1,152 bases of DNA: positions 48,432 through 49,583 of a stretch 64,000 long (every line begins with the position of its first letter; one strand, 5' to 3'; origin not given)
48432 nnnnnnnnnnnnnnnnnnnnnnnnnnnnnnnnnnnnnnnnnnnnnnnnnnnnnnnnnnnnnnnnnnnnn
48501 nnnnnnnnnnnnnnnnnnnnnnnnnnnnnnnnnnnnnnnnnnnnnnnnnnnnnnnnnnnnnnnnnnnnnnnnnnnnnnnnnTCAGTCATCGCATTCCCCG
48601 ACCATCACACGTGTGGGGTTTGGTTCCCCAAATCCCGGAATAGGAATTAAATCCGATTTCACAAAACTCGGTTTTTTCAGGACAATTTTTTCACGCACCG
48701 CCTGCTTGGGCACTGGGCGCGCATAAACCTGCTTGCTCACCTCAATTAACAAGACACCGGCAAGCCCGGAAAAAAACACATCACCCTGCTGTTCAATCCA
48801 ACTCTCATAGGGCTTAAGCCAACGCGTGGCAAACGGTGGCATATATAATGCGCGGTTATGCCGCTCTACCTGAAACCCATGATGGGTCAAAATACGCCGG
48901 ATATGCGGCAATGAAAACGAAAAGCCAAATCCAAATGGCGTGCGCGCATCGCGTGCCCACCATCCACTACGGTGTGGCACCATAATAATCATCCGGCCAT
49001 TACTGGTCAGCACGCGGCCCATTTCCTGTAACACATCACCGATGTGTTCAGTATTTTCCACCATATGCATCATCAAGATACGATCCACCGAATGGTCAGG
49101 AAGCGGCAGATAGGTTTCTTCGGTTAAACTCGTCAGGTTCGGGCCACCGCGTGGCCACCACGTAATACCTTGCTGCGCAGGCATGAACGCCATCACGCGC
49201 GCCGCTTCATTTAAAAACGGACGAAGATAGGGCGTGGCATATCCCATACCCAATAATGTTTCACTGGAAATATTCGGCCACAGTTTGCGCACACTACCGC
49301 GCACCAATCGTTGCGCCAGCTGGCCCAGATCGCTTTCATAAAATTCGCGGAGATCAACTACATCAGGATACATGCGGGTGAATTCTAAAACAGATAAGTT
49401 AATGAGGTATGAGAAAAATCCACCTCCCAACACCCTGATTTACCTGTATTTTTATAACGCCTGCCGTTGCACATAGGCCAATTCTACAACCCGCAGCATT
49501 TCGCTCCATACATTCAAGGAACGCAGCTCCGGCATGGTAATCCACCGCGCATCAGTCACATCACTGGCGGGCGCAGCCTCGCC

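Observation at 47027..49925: Tightly coupled NUDIX / SAM-methyltransferase-like / double DnaJ-type zinc-finger membrane protein string downstream of phaB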

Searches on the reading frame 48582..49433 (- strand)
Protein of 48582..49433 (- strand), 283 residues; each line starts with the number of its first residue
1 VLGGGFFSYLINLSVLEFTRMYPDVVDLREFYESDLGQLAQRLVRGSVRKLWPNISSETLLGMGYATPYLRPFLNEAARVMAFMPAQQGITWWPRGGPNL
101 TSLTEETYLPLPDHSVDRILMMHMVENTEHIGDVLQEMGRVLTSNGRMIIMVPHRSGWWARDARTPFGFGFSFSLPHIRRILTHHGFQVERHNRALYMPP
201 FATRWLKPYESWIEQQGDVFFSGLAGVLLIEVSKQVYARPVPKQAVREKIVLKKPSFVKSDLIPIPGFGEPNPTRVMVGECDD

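Call 3: search_protein_families(library=pfam, proteins=[window:48582-49433:-], max_evalue=0.1)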
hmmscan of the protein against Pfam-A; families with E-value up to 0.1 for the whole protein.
window:48582-49433:- (283 aa): 3 families
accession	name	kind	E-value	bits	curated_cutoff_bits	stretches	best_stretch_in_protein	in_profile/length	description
PF08241.18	Methyltransf_11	-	4.3e-07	30.9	21.2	1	78-150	19-95/95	Methyltransferase domain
PF13489.12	Methyltransf_23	-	5.6e-05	23.4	27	1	112-190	78-162/164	Methyltransferase domain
PF13649.12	Methyltransf_25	-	0.033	15.3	27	1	108-146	57-97/97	Methyltransferase domain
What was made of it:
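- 48582..49373 (-): Class I SAM-methyltransferase-fold protein (263 aa from ATG 49373; the longest ORF starts at GTG 49433) with atypical motif I. Methyltransf_11 scores 30.9 bits against a cut-off of 21.2 (call 3).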

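Call 4: search_protein_families(library=ncbifam, proteins=[window:48582-49433:-], max_evalue=0.1)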
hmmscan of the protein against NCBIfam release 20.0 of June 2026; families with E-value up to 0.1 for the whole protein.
window:48582-49433:- (283 aa): 9 families
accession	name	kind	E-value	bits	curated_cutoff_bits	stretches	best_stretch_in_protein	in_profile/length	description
TIGR01934.1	MenG_MenH_UbiE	subfamily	2.5e-05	23.7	158.35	1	107-159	98-150/223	ubiquinone/menaquinone biosynthesis methyltransferase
NF001244.0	PRK00216.1-5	equivalog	0.0011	18.3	216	1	107-151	110-154/236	bifunctional demethylmenaquinone methyltransferase/2-methoxy-6-polyprenyl-1,4-benzoquinol methylase UbiE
NF045667.1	MTase_DVU1556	equivalog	0.0034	16.9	155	1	105-189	74-162/213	DVU_1556 family methyltransferase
NF001240.0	PRK00216.1-1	equivalog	0.0039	16.3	378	1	104-151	122-169/251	bifunctional demethylmenaquinone methyltransferase/2-methoxy-6-polyprenyl-1,4-benzoquinol methylase UbiE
NF052510.1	methyltran_MpqE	exception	0.0061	16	335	1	107-151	108-152/234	methyl-plastoquinone biosynthesis methyltransferase MpqE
NF041255.1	mycofact_MftM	equivalog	0.0089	15.4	200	1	103-154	192-243/289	mycofactocin oligosaccharide methyltransferase MftM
NF001241.0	PRK00216.1-2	equivalog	0.02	14.5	327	1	105-151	102-148/231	demethylmenaquinone methyltransferase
NF001242.0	PRK00216.1-3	equivalog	0.028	13.8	351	1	108-151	133-176/258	bifunctional demethylmenaquinone methyltransferase/2-methoxy-6-polyprenyl-1,4-benzoquinol methylase UbiE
NF008823.0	PRK11873.1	subfamily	0.048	13.1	263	1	108-150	139-181/272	arsenite methyltransferase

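Call 27: find_homologous_proteins(query=window:48585-49373:-, max_evalue=0.00001)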
Query seq(263 aa) (263 aa): 268 proteins with E <= 0.00001 among 784 candidates; the best 120 are listed.
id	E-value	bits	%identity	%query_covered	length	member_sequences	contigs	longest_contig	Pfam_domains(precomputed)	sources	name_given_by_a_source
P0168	2.8e-179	612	100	100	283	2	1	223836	PF08241.19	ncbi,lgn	-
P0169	1.3e-152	525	88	97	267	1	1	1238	PF13489.13,PF08241.19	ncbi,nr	ncbi:MAG: class I SAM-dependent methyltransferase [Alphaproteobacteria bacterium]|nr:class I SAM-dep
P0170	2.6e-151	521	86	98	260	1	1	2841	PF13489.13,PF08241.19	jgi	jgi:SAM-dependent methyltransferase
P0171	1.9e-147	508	83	100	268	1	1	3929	PF08241.19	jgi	jgi:SAM-dependent methyltransferase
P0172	3.9e-147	507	84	98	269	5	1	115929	PF08241.19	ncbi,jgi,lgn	-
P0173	9.3e-142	489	81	98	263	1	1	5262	PF13489.13,PF08241.19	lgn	-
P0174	2.0e-141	488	81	100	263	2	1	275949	PF13489.13,PF08241.19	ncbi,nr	ncbi:MAG: methyltransferase domain-containing protein [Alphaproteobacteria bacterium]|nr:methyltrans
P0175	4.3e-141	487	81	100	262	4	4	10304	PF13489.13,PF08241.19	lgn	-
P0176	1.7e-140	485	80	100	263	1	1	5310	PF13489.13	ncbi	-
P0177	6.4e-138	477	79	100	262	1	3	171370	PF13489.13,PF08241.19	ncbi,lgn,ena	-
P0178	1.7e-117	410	72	99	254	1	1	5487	PF08241.19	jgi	jgi:SAM-dependent methyltransferase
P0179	3.1e-108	379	65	99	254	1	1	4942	PF08241.19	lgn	-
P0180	7.3e-99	348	62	97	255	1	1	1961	PF08241.19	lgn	-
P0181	2.2e-97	344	61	97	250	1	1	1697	PF08241.19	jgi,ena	-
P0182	3.1e-97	343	59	97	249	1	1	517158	PF01209.25,PF08241.19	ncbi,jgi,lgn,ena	jgi:SAM-dependent methyltransferase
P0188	3.2e-93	330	60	97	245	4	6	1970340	PF08241.19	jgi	jgi:SAM-dependent methyltransferase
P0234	7.9e-63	230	49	83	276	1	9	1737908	PF13489.13,PF08241.19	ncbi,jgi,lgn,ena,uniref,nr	ncbi:methyltransferase domain-containing protein [Thalassospira tepidiphila]|uniref:Methyltransferas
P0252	1.2e-61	226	45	92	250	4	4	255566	PF08241.19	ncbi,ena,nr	nr:class I SAM-dependent methyltransferase [uncultured Dongia sp.]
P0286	2.0e-58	216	46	91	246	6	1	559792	PF08241.19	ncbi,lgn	-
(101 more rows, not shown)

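Call 28: search_solved_structures(query=window:48585-49373:-, max_evalue=1, show_alignments=2)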
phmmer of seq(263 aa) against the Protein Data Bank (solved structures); distinct sequences matched with E-value up to 1: 45.
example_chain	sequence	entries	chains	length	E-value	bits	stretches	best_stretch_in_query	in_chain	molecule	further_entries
7ar7_C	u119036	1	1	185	0.0029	20.1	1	128-169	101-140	NADH dehydrogenase [ubiquinone] iron-sulfur protein 3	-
7a23_F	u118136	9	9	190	0.003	20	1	128-169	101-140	Nad9m | NADH dehydrogenase [ubiquinone] iron-sulfur protein 3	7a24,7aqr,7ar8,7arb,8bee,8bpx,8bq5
8e73_S3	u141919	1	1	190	0.003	20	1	128-169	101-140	NDUS3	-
6x89_S3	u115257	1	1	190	0.0064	19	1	128-169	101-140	NDUS3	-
2gs9_A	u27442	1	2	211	0.011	18.2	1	32-141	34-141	Hypothetical protein TT1324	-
3dh0_A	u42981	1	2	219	0.026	16.9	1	41-122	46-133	SAM dependent methyltransferase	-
1a6a_A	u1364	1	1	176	0.11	14.9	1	62-114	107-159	HLA class II histocompatibility antigen, DR alpha chain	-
9yz3_A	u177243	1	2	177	0.11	14.9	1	62-114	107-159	HLA class II histocompatibility antigen, DR alpha chain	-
1klg_A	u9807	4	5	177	0.11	14.9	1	62-114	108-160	HLA CLASS II HISTOCOMPATIBILITY ANTIGEN, DR ALPHA CHAIN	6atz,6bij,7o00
4h1l_A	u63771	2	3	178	0.11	14.9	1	62-114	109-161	HLA class II histocompatibility antigen, DR alpha chain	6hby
1klu_A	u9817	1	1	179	0.11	14.9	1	62-114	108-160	HLA CLASS II HISTOCOMPATIBILITY ANTIGEN, DR ALPHA CHAIN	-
2icw_A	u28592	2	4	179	0.11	14.9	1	62-114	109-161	HLA class II histocompatibility antigen, DR alpha chain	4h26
7nzf_AAA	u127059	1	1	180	0.11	14.9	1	62-114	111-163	HLA class II histocompatibility antigen, DR alpha chain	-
1dlh_A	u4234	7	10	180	0.11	14.9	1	62-114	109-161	CLASS II HISTOCOMPATIBILITY ANTIGEN (HLA-DR1) (ALPHA CHAIN) | MHC class II Receptor HLA-DR1 | HLA class II histocompatibility antigen, DR alpha chain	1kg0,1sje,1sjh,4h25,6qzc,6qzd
1bx2_A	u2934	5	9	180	0.11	14.9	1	62-114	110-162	PROTEIN (HLA-DR2) | HLA class II histocompatibility antigen, DR alpha chain | HLA class II histocompatibility antigen, DR alpha chain precursor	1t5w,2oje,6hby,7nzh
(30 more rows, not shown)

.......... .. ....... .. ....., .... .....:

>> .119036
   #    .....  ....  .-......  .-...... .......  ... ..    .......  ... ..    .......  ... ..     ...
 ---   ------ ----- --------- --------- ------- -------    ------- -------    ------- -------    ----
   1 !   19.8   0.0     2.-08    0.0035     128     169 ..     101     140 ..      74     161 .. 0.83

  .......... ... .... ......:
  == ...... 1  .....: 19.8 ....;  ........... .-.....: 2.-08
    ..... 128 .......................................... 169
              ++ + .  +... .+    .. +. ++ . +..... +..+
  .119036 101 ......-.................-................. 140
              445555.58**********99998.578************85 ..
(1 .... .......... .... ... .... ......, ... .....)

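Call 29: find_encoding_contigs(protein=P0188, flank=5000, max_places=2)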
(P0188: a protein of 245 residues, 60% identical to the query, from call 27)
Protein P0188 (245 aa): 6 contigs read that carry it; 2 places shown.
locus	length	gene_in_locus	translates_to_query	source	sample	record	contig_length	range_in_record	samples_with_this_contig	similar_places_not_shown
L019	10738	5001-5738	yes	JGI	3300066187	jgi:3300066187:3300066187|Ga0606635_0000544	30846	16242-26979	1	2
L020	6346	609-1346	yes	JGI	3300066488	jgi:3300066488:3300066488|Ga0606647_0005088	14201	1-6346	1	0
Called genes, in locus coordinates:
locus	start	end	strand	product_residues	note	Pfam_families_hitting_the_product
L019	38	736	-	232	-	PF07879:PHB_acc_N, PF05233:PHB_acc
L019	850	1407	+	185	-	-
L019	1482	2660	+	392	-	PF00108:Thiolase_N, PF02803:Thiolase_C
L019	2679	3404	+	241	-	PF00106:adh_short, PF08659:KR, PF13561:adh_short_C2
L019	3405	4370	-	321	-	-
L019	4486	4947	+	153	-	PF00293:NUDIX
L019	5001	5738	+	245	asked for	PF08241:Methyltransf_11 (weak)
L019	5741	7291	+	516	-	-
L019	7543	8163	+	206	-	PF13763:DUF4167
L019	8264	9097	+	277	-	PF01678:DAP_epimerase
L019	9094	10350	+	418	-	PF00919:UPF0004, PF04055:Radical_SAM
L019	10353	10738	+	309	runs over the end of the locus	PF02881:SRP54_N, PF13207:AAA_17 (faint), PF06414:Zeta_toxin (weak), PF00448:SRP54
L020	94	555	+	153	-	PF00293:NUDIX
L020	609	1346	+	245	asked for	PF08241:Methyltransf_11 (weak)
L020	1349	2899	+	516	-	-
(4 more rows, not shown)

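Call 30: find_encoding_contigs(protein=P0234, flank=5000, max_places=2)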
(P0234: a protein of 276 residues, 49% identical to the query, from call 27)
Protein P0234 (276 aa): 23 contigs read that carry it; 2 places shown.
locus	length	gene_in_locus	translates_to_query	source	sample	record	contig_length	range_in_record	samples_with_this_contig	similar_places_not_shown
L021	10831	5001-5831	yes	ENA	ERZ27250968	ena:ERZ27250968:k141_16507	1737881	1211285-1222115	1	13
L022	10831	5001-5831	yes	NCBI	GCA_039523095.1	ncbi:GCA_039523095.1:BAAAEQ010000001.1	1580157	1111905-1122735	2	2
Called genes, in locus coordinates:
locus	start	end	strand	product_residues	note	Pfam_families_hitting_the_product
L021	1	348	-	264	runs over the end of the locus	PF00005:ABC_tran, PF02463:SMC_N (weak), PF13304:AAA_21 (faint)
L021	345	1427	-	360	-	PF02653:BPD_transp_2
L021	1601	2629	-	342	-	PF00532:Peripla_BP_1, PF13407:Peripla_BP_4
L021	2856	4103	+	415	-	PF12802:MarR_2 (weak), PF13412:HTH_24, PF00480:ROK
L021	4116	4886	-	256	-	PF00753:Lactamase_B, PF16123:HAGH_C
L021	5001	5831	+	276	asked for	PF13489:Methyltransf_23 (faint), PF08241:Methyltransf_11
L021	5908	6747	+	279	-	PF00497:SBP_bac_3 (weak)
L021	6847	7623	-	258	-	PF02167:Cytochrom_C1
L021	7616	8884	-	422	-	PF00033:Cytochrome_B, PF13631:Cytochrom_B_N_2, PF00032:Cytochrom_B_C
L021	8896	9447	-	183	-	PF10399:UCR_Fe-S_N, PF00355:Rieske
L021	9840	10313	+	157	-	PF00588:SpoU_methylase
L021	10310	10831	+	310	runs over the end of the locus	PF01218:Coprogen_oxidas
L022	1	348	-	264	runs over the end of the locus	PF00005:ABC_tran, PF02463:SMC_N (weak), PF13304:AAA_21 (faint)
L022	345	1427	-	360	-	PF02653:BPD_transp_2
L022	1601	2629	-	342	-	PF00532:Peripla_BP_1, PF13407:Peripla_BP_4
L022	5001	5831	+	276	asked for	PF13489:Methyltransf_23 (faint), PF08241:Methyltransf_11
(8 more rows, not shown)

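Call 31: find_encoding_contigs(protein=P0182, flank=5000, max_places=2)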
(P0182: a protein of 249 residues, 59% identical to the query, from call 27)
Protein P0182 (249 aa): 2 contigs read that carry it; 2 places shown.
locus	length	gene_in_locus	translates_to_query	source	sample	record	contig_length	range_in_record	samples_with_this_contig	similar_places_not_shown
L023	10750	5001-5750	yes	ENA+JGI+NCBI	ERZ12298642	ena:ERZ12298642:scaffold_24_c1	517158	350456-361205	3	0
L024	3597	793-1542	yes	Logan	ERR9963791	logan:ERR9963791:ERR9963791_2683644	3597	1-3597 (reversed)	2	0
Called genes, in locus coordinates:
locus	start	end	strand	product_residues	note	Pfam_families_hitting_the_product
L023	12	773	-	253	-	PF07879:PHB_acc_N, PF05233:PHB_acc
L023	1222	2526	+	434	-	PF07167:PhaC_N (faint), PF00561:Abhydrolase_1, PF12697:Abhydrolase_6 (weak)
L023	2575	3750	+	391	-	PF00108:Thiolase_N, PF02803:Thiolase_C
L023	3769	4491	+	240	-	PF00106:adh_short, PF08659:KR, PF13561:adh_short_C2, PF23441:SDR (weak)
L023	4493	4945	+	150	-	PF00293:NUDIX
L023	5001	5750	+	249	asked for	PF08241:Methyltransf_11, PF01209:Ubie_methyltran (weak)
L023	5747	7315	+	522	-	-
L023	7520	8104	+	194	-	PF13763:DUF4167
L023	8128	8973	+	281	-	PF01678:DAP_epimerase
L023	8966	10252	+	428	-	PF00919:UPF0004, PF04055:Radical_SAM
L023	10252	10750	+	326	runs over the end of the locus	PF02881:SRP54_N, PF06414:Zeta_toxin (weak), PF13604:AAA_30 (weak), PF00448:SRP54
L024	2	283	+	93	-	?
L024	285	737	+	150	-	PF00293:NUDIX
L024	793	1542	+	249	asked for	PF08241:Methyltransf_11, PF01209:Ubie_methyltran (weak)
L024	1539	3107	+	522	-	-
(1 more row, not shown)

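Call 43: search_solved_structures(query=A2, max_evalue=0.01, show_alignments=2)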
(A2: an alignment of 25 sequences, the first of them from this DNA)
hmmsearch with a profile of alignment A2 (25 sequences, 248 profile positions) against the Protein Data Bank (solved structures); distinct sequences matched with E-value up to 0.01: 15.
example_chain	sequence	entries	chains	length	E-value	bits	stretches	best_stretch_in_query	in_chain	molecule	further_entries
1vlm_A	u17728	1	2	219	6.1e-10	41.6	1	88-187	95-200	SAM-dependent methyltransferase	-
2gs9_A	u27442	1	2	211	1.3e-06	30.7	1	87-150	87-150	Hypothetical protein TT1324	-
2yqz_A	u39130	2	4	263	1.9e-05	26.9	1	80-129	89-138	Hypothetical protein TTHA0223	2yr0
3dh0_A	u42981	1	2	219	2.4e-05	26.6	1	42-124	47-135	SAM dependent methyltransferase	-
8zc8_A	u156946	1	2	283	0.00026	23.2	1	84-130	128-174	MitM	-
21zq_A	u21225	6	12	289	0.00028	23.1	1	84-130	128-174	MitM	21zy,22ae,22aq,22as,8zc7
8ys9_A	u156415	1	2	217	0.00032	22.9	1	81-132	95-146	Phosphatidylethanolamine N-methyltransferase/phosphatidyl-N-methylethanolamine N-methyltra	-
3i9f_A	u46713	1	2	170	0.0004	22.6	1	83-131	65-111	Putative type 11 methyltransferase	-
3mgg_A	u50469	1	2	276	0.0004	22.6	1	87-137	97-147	Methyltransferase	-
6uv6_A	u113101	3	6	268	0.00051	22.2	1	17-128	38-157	D-glucose O-methyltransferase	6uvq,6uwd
2zfu_A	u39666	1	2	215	0.00066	21.9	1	80-130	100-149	Cerebral protein 1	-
3bus_A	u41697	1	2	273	0.0013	20.9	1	82-129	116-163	Methyltransferase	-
1xxl_A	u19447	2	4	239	0.0016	20.6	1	88-131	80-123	YcgJ protein | ycgJ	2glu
5gm1_A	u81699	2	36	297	0.0054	18.9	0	83-131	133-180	O-methylransferase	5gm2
3l8d_A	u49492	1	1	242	0.0072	18.5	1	87-130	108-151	Methyltransferase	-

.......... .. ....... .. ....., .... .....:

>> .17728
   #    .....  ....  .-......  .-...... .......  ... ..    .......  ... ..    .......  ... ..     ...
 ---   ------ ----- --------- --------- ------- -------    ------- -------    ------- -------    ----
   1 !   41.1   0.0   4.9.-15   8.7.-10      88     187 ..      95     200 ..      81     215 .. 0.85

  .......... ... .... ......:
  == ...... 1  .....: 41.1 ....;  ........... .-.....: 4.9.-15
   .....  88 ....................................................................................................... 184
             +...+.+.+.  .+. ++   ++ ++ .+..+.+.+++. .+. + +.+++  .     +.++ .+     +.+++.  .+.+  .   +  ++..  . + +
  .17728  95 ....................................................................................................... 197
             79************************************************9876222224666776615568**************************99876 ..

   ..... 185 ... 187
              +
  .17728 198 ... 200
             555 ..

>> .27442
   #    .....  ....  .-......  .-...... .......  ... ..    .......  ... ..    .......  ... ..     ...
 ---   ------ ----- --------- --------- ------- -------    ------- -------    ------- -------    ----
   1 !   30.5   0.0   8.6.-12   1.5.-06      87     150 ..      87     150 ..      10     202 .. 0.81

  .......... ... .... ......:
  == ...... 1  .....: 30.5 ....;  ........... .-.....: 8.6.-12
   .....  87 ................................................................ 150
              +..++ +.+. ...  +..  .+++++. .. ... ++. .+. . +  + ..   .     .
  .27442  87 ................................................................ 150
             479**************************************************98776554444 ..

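Call 48: search_protein_families(library=padloc, proteins=[window:48582-49373:-], max_evalue=0.01)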
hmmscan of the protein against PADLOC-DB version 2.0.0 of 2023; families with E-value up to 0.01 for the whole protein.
window:48582-49373:- (263 aa): 1 family
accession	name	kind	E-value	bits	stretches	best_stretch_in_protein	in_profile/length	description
PDLC04134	mad2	-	0.0048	13.8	1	89-171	352-422/492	mads_2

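Call 52: predict_structure(alignment_id=A2)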
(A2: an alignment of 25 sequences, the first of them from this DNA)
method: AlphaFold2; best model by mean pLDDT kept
length: 263 residues; sequences in the alignment: 25
mean_pLDDT: 81.1   pTM: 0.75
mean pLDDT of the five models: 81.1, 80.4, 76.2, 75.9, 75.8
residues with pLDDT >= 90: 147; 70-90: 45; 50-70: 38; < 50: 33
segments of 3 or more residues with pLDDT < 50: 229-242, 254-258, 260-263
pLDDT, mean of each block of 10 residues (from residue 1): 61 90 94 95 89 92 76 60 85 97 72 93 97 93 86 93 95 96 92 93 95 80 50 46 49 48 47
secondary structure, 60 per line:
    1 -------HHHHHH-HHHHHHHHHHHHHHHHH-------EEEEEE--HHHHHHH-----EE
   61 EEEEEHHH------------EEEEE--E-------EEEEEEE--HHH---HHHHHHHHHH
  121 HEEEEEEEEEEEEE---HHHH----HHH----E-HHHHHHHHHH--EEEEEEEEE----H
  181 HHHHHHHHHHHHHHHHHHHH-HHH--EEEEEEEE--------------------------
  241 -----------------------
elements in order: H8-13 H15-31 E39-44 H47-53 E59-65 E81-85 E96-102 H111-121 E122-134 H138-141 H155-164 E167-175 H180-200 E207-214
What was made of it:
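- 48582..49373 (-): AF2 pLDDT is 81 (call 52).
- On Class I SAM-dependent methyltransferase (Methyltransf_11): AF2 pLDDT is 81 and pTM 0.75 (call 52).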
